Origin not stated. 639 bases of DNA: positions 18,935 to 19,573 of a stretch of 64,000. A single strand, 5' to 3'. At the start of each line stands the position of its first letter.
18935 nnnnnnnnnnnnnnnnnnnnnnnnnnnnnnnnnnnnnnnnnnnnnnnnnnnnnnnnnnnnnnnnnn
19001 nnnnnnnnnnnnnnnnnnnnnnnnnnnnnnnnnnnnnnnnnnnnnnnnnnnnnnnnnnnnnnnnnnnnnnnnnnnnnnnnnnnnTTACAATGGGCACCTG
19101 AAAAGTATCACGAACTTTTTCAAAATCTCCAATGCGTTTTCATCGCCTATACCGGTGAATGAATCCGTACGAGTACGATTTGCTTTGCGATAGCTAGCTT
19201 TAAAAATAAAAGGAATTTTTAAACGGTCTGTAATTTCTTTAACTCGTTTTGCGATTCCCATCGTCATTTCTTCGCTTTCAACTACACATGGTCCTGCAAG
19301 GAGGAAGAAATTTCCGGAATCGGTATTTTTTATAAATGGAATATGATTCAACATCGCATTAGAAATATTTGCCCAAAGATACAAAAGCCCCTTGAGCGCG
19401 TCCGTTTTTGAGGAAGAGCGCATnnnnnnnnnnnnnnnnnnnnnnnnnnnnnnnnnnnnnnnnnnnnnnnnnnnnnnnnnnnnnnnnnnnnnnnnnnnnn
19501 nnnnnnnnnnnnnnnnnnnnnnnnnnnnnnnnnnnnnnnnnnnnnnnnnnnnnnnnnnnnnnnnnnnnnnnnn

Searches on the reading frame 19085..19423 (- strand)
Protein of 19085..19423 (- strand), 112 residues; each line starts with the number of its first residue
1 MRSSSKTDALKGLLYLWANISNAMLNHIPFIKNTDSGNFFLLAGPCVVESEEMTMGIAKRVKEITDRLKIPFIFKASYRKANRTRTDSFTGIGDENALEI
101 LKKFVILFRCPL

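Call 37: search_protein_families(library=pfam, proteins=[window:19085-19423:-], max_evalue=0.001)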
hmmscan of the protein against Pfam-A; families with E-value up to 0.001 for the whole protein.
window:19085-19423:- (112 aa): 1 family
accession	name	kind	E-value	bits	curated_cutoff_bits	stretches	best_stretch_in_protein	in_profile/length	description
PF00793.26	DAHP_synth_1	-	3.1e-15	56.2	25.5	1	37-103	16-81/270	DAHP synthetase I family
